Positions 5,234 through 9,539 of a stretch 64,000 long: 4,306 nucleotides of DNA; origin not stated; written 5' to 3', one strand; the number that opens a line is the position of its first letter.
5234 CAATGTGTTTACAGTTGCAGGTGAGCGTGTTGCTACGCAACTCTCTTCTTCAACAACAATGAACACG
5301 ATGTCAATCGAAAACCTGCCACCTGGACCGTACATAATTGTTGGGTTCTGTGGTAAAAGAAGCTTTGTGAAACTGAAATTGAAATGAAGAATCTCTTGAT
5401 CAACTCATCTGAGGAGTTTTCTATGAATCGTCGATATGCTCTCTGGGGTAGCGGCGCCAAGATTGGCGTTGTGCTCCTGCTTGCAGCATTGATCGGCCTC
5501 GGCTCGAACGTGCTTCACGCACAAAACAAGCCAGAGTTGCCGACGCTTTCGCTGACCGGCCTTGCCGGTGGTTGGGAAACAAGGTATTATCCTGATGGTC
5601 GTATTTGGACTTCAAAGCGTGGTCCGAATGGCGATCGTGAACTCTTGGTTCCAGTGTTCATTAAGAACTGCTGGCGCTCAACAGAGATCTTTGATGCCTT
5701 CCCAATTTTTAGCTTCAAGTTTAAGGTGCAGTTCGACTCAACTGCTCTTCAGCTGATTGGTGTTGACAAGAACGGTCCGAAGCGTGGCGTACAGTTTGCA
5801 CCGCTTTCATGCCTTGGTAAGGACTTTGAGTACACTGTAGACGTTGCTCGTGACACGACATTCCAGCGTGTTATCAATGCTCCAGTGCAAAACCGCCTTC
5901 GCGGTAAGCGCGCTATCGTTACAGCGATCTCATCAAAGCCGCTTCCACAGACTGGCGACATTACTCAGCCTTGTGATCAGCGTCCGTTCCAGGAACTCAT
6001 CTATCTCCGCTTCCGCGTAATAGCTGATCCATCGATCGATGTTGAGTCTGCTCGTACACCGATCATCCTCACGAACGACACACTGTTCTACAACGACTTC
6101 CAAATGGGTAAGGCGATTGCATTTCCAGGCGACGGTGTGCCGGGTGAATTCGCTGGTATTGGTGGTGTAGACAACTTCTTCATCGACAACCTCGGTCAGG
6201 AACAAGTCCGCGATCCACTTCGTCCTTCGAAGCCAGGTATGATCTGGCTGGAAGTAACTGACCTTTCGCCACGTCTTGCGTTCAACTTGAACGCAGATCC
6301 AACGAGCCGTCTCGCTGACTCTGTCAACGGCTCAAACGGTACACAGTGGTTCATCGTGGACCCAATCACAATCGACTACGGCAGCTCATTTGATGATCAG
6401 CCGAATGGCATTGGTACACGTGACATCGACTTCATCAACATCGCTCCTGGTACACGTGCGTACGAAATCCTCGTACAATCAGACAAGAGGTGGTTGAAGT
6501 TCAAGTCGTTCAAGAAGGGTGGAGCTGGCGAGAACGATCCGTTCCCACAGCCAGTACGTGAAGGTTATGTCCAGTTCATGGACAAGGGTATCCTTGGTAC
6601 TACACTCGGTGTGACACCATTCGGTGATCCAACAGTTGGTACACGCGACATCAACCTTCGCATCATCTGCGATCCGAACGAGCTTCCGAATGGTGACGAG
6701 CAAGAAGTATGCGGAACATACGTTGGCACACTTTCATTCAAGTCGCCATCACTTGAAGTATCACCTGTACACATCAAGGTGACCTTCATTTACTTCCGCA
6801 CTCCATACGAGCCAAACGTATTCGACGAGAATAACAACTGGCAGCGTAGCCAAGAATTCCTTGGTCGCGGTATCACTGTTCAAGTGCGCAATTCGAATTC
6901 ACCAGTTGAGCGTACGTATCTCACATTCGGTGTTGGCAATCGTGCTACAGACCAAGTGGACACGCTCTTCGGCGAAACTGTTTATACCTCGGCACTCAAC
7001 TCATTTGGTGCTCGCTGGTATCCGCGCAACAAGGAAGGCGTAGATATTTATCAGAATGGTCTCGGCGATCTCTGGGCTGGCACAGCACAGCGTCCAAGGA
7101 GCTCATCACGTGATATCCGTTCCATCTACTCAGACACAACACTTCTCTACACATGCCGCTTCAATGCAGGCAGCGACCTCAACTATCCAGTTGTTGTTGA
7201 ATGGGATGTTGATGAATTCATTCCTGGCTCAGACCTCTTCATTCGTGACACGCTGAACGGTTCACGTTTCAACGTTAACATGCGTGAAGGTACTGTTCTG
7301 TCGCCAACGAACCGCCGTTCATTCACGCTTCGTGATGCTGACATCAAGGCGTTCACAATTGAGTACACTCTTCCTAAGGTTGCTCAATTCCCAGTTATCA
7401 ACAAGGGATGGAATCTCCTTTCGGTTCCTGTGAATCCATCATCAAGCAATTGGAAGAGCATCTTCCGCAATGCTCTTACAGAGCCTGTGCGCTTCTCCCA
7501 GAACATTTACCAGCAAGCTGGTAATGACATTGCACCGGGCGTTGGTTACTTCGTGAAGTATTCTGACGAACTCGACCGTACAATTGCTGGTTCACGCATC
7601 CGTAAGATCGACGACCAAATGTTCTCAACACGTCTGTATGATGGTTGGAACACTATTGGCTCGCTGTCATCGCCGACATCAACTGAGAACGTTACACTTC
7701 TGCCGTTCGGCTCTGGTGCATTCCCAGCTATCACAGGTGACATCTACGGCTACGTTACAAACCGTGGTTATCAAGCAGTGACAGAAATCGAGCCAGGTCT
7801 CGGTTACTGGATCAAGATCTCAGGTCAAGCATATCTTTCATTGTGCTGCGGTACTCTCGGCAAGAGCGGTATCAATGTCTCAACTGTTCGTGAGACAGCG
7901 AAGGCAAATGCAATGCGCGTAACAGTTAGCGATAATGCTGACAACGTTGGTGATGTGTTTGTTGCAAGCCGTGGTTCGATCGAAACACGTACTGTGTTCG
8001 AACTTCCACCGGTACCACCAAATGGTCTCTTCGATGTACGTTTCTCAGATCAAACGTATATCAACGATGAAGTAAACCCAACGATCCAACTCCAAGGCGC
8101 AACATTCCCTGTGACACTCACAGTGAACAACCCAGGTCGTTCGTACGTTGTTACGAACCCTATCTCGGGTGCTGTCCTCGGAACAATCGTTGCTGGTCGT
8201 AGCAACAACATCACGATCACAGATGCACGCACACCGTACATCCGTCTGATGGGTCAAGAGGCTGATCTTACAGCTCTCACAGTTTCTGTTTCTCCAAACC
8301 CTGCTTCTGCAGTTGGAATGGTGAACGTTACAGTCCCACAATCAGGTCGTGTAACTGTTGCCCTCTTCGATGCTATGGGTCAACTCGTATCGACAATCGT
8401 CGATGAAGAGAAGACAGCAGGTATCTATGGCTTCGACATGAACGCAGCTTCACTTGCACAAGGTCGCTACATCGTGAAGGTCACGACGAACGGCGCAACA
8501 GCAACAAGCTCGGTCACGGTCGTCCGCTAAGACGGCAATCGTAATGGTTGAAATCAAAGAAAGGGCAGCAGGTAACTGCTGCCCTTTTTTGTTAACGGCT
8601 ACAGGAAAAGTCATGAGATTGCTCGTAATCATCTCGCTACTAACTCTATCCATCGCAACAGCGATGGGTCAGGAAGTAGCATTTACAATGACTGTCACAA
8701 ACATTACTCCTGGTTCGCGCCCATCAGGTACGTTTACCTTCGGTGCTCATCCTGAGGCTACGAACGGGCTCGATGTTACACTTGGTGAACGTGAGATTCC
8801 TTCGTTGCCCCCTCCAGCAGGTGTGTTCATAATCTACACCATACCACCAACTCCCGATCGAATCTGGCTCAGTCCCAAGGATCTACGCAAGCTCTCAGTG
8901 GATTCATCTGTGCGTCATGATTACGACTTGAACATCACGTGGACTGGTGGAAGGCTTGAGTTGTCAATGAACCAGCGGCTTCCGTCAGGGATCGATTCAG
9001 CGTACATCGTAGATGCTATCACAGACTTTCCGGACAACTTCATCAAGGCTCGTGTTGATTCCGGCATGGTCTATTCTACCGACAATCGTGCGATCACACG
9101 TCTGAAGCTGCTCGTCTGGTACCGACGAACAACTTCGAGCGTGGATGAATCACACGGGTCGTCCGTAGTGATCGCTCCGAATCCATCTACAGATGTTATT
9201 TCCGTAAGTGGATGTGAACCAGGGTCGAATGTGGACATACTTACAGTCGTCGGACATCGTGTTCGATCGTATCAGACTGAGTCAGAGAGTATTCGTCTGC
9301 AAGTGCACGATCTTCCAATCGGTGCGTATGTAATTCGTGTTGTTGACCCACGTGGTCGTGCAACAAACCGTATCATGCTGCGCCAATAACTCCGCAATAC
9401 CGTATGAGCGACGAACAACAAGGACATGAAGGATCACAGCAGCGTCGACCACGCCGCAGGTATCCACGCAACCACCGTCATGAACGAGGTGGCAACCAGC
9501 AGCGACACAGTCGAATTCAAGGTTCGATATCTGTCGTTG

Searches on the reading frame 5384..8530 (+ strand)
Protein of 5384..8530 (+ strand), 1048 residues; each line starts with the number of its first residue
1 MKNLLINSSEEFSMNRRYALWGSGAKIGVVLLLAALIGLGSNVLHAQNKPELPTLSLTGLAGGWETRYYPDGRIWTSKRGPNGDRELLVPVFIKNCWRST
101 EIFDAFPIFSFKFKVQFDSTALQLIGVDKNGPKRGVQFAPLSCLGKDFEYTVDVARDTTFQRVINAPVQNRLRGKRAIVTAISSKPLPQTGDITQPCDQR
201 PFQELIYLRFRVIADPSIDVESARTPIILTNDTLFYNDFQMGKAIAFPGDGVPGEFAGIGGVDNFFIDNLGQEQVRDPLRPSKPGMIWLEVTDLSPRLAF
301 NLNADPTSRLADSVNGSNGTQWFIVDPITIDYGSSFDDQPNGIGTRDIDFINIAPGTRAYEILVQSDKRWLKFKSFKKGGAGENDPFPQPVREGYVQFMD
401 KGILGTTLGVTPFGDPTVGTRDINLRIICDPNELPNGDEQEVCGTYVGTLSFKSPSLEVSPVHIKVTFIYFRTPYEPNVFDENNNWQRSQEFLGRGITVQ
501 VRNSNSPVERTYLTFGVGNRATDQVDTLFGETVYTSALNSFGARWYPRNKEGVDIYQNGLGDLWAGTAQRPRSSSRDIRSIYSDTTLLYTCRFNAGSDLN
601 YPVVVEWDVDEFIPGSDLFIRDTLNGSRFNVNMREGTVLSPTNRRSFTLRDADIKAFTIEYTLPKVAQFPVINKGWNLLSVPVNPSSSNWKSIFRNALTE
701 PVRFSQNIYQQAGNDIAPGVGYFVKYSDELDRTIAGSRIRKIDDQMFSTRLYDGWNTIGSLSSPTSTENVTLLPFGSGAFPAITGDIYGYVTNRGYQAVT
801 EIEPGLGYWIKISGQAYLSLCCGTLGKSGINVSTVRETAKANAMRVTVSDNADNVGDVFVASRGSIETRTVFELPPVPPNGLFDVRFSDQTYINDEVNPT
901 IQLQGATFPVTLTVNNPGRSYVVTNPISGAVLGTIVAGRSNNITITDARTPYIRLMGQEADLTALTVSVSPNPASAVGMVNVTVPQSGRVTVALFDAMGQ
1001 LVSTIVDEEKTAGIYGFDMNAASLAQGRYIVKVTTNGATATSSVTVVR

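Call 72: search_protein_families(library=pfam, max_evalue=0.0001, proteins=[window:5384-8530:+])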
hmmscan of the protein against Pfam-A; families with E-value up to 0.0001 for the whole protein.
window:5384-8530:+ (1048 aa): 1 family
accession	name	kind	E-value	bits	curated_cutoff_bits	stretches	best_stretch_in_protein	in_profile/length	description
PF18962.6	Por_Secre_tail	-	1.2e-06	29.1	27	1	970-1043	2-72/75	Secretion system C-terminal sorting domain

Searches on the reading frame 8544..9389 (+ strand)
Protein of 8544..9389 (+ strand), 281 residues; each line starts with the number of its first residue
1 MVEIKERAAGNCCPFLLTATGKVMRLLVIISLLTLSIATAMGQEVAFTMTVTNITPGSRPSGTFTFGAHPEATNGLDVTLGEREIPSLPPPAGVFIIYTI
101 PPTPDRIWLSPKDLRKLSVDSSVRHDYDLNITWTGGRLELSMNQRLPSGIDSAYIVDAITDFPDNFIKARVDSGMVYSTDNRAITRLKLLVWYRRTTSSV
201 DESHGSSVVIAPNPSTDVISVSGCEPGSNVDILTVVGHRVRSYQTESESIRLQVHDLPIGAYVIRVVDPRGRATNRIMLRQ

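Call 72: search_protein_families(library=pfam, max_evalue=0.0001, proteins=[window:8544-9389:+])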
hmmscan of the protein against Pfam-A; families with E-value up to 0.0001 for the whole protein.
window:8544-9389:+ (281 aa): 1 family
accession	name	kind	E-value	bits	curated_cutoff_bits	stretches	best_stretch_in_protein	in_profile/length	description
PF18962.6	Por_Secre_tail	-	7.2e-06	26.6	27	1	212-277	3-73/75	Secretion system C-terminal sorting domain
